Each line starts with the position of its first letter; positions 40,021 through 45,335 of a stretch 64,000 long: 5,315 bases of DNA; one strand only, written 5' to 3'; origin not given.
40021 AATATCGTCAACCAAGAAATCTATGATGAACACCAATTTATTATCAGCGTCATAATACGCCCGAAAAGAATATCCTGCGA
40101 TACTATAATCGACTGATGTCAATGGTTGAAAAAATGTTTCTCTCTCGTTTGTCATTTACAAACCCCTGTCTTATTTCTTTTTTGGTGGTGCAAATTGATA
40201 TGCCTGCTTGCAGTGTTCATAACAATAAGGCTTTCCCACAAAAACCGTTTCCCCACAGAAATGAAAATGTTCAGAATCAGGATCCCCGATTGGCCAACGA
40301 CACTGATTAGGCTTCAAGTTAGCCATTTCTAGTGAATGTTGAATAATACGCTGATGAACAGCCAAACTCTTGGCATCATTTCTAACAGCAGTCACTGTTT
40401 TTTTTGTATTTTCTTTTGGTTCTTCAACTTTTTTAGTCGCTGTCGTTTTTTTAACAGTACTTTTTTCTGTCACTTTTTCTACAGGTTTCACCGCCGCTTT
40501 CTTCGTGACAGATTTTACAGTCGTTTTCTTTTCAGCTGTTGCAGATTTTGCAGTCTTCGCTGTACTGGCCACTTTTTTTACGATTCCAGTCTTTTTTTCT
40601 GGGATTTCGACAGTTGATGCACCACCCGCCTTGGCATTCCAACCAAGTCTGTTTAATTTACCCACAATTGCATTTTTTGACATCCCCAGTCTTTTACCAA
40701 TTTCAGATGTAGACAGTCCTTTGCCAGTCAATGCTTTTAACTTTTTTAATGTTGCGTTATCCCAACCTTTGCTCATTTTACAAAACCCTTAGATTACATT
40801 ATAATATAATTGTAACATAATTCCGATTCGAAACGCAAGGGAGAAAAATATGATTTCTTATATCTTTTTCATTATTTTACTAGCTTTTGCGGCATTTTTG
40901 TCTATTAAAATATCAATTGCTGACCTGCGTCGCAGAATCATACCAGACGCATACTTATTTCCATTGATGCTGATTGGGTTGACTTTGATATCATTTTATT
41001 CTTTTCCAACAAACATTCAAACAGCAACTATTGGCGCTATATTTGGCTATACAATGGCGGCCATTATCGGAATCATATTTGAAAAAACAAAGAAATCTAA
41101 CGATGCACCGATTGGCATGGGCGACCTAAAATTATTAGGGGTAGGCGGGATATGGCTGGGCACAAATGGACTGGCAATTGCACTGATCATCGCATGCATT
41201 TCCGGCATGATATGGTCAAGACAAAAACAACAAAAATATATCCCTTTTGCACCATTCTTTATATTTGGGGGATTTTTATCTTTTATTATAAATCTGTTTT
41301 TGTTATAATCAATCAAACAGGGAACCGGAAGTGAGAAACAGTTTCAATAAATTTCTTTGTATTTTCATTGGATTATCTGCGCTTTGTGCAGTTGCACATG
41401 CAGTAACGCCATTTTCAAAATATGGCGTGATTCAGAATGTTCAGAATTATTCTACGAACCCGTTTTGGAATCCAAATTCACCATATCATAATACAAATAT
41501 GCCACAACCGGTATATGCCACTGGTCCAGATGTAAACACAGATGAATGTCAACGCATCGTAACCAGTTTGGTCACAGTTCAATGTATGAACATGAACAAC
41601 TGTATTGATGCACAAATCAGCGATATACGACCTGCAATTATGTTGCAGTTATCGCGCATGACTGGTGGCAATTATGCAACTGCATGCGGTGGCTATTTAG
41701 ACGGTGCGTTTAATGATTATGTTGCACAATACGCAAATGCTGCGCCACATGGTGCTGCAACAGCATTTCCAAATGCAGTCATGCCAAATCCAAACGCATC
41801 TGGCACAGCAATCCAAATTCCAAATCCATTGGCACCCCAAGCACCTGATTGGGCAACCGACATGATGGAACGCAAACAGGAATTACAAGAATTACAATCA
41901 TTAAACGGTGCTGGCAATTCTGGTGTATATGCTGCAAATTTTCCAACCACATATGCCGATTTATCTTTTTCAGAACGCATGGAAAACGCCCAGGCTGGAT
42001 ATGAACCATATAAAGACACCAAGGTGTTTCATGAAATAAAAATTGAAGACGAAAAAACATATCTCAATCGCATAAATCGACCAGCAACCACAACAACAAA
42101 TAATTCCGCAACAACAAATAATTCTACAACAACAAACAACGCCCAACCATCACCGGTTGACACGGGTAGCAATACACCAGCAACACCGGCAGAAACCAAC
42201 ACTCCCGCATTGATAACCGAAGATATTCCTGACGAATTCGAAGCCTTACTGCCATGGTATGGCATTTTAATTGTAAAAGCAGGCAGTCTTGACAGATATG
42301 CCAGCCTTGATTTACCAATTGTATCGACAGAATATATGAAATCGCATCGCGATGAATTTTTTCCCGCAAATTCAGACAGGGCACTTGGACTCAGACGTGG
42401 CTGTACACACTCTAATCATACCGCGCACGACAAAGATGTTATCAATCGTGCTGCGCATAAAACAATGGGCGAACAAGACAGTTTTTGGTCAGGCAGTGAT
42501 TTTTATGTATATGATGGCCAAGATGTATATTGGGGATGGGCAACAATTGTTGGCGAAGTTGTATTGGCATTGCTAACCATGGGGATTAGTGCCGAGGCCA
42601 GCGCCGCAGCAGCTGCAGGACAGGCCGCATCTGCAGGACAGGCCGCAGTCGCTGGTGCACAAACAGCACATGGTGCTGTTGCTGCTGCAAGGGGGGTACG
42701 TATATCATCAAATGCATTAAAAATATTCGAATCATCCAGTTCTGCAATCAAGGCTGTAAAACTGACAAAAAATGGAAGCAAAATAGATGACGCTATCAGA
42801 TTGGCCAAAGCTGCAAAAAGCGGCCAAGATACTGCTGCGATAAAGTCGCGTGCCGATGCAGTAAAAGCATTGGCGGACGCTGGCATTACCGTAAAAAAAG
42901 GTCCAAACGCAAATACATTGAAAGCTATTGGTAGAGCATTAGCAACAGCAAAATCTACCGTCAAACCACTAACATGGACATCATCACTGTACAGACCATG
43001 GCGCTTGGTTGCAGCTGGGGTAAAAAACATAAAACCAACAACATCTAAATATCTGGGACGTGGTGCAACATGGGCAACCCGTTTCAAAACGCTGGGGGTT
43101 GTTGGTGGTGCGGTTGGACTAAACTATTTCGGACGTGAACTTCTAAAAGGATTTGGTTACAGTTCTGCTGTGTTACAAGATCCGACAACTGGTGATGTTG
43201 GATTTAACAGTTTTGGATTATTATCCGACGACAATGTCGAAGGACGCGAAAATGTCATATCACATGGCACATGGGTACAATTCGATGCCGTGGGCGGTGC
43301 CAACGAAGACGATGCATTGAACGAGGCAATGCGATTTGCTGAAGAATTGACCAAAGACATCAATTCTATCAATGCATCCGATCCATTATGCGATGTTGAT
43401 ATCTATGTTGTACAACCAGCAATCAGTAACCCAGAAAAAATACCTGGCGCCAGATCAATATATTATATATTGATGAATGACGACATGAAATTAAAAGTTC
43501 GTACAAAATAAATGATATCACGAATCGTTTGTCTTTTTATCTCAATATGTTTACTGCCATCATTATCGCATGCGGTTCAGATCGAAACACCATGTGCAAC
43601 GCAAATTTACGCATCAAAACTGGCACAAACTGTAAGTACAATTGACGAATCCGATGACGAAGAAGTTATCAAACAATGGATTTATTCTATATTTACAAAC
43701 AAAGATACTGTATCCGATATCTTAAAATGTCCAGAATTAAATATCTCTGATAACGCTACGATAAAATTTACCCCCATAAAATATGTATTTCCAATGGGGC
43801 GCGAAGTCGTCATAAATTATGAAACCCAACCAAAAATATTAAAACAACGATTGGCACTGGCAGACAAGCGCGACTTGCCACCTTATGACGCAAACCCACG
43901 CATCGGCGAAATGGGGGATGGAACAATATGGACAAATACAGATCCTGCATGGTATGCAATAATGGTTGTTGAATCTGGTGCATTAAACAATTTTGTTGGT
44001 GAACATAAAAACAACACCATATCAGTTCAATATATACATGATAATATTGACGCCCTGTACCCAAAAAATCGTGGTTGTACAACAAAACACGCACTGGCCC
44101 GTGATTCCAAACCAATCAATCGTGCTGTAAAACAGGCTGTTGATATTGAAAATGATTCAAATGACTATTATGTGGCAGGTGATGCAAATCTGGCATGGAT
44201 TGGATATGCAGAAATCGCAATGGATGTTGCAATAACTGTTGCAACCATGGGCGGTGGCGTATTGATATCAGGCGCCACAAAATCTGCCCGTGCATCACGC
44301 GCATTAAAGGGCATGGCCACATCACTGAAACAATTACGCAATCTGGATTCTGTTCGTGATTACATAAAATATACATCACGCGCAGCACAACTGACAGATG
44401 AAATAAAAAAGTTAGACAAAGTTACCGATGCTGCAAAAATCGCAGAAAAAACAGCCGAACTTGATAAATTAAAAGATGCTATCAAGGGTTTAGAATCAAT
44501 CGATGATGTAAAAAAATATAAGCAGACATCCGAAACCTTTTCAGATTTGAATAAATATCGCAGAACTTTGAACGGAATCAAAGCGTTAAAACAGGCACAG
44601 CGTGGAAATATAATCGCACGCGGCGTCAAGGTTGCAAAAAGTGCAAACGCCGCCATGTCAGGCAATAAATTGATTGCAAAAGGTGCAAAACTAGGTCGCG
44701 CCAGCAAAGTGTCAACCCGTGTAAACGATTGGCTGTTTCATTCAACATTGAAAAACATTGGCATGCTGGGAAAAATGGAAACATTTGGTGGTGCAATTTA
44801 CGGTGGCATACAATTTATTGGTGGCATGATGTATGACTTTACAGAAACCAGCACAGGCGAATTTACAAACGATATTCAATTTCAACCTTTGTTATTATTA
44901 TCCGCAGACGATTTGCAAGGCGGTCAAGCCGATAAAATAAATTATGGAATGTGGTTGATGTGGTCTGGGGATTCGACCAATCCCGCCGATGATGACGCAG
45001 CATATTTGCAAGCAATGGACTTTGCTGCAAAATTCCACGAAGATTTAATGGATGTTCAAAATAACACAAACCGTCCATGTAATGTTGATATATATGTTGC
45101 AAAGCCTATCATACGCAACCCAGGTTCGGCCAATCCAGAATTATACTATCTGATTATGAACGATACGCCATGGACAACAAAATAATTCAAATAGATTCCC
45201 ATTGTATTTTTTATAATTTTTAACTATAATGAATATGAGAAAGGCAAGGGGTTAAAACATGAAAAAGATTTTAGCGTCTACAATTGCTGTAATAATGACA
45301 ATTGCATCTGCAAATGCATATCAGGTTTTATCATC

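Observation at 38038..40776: gcrA appears to be co-transcribed with a 705-aa Pro/Val/Glu-rich bitopic membrane protein ending in a Cys knot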

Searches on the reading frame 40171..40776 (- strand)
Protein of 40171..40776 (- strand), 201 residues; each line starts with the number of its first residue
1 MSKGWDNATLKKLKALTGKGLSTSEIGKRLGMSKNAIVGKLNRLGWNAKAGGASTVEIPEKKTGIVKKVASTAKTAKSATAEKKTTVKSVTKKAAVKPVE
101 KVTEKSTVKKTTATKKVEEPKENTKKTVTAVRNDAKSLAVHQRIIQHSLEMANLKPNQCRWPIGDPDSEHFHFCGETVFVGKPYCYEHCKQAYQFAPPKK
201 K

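Call 3: search_protein_families(library=pfam, proteins=[window:40171-40776:-], max_evalue=0.1)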
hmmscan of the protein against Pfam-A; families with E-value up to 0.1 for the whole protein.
window:40171-40776:- (201 aa): 3 families
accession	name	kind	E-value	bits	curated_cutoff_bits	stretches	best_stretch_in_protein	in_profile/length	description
PF07750.17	GcrA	-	4.1e-27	95.9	26.9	1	5-196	3-148/155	GcrA cell cycle regulator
PF08279.18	HTH_11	-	0.022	15.1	25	0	10-44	6-39/55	HTH domain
PF18024.7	HTH_50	-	0.064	13.4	27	0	22-45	25-48/50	Helix-turn-helix domain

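Call 4: search_protein_families(library=ncbifam, proteins=[window:40171-40776:-], max_evalue=0.1)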
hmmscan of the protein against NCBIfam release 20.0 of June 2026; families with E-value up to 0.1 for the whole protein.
window:40171-40776:- (201 aa): 2 families
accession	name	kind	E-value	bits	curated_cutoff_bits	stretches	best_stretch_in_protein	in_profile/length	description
NF050816.1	sig70cofacGcrA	equivalog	2.5e-21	76.7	280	2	94-199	50-156/173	cell cycle sigma 70 cofactor GcrA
NF004549.0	PRK05896.1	equivalog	0.028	13.1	578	1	25-149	310-431/642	DNA polymerase III subunits gamma and tau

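Call 52: list_cluster_members(proteins=[P0227, window:40171-40776:-])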
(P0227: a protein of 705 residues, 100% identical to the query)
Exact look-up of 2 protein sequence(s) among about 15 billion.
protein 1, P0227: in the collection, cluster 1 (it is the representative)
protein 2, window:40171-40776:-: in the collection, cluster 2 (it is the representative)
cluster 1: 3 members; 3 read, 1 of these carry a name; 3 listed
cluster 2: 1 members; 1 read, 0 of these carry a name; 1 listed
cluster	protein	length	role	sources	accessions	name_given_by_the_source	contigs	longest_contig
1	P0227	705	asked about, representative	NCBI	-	-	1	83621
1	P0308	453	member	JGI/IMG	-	hypothetical protein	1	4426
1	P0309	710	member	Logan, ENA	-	-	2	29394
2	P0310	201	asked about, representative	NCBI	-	-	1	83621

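Call 64: search_solved_structures(query=window:40171-40776:-, max_evalue=0.01, show_alignments=3)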
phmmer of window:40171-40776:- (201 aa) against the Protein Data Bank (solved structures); distinct sequences matched with E-value up to 0.01: 3.
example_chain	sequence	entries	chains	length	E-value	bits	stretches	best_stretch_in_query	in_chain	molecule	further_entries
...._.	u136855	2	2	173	1.2e-17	68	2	151-201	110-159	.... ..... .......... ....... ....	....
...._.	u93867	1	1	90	2.1e-10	44.3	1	151-201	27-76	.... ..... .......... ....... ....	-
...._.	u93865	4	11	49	0.00011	25.7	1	2-45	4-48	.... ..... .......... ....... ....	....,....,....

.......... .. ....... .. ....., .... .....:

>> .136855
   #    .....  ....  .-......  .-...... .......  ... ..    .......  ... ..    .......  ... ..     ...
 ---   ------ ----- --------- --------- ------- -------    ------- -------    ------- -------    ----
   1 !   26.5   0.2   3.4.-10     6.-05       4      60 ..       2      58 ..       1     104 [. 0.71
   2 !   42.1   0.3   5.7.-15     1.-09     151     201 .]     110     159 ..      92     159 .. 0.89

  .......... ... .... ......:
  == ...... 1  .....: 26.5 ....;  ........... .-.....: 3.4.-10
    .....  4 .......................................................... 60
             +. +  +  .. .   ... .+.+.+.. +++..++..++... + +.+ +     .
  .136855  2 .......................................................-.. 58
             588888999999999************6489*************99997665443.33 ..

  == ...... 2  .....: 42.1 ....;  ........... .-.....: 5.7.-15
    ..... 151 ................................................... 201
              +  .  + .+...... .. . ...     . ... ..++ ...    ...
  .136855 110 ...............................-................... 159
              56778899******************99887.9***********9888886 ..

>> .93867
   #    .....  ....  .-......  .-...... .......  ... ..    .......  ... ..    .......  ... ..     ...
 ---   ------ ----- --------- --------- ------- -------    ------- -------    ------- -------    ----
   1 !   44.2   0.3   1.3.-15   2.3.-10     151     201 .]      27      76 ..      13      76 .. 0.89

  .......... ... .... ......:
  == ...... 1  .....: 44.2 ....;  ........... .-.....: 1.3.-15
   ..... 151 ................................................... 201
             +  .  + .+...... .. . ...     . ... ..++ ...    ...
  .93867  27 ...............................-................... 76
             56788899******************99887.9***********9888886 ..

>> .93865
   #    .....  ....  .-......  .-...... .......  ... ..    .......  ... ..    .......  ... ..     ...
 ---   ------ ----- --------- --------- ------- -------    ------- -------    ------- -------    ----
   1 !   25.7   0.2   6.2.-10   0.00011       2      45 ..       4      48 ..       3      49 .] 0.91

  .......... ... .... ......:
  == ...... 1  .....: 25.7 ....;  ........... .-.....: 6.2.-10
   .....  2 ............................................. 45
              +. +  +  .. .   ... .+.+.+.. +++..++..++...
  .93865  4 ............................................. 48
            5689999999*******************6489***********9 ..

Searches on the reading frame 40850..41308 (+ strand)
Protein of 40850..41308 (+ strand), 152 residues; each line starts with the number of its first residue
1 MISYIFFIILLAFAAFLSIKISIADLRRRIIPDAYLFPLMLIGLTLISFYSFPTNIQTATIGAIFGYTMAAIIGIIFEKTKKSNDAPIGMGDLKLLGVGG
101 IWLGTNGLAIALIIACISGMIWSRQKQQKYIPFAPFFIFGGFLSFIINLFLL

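Call 3: search_protein_families(library=pfam, proteins=[window:40850-41308:+], max_evalue=0.1)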
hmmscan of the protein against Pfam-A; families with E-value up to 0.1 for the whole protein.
window:40850-41308:+ (152 aa): 1 family
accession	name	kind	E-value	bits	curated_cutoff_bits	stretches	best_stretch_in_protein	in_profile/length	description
PF01478.23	Peptidase_A24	-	7.8e-15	55.6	26.5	1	14-122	3-102/104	Type IV leader peptidase family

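Call 4: search_protein_families(library=ncbifam, proteins=[window:40850-41308:+], max_evalue=0.1)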
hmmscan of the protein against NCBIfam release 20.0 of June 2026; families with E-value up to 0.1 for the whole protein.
window:40850-41308:+ (152 aa): 0 families

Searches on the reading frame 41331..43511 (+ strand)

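Call 3: search_protein_families(library=pfam, proteins=[window:41331-43511:+], max_evalue=0.1)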
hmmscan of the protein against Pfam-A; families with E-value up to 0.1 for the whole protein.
window:41331-43511:+ (726 aa): 1 family
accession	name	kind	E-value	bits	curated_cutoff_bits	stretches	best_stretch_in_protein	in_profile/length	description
PF17319.7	DUF5362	-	0.085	13.2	25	0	440-493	17-69/94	Family of unknown function (DUF5362)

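Call 4: search_protein_families(library=ncbifam, proteins=[window:41331-43511:+], max_evalue=0.1)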
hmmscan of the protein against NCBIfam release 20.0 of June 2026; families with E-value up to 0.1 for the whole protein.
window:41331-43511:+ (726 aa): 1 family
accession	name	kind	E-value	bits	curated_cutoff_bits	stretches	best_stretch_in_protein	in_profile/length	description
NF007373.0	PRK09875.1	equivalog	0.075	12.5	486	0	98-134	60-96/292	phosphotriesterase-related protein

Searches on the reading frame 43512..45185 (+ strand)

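Call 3: search_protein_families(library=pfam, proteins=[window:43512-45185:+], max_evalue=0.1)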
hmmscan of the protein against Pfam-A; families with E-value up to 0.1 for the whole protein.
window:43512-45185:+ (557 aa): 1 family
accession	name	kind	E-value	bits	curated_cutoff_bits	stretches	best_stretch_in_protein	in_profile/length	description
PF25472.1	DUF7902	-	0.0046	17.6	26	1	286-354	5-80/85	Domain of unknown function (DUF7902)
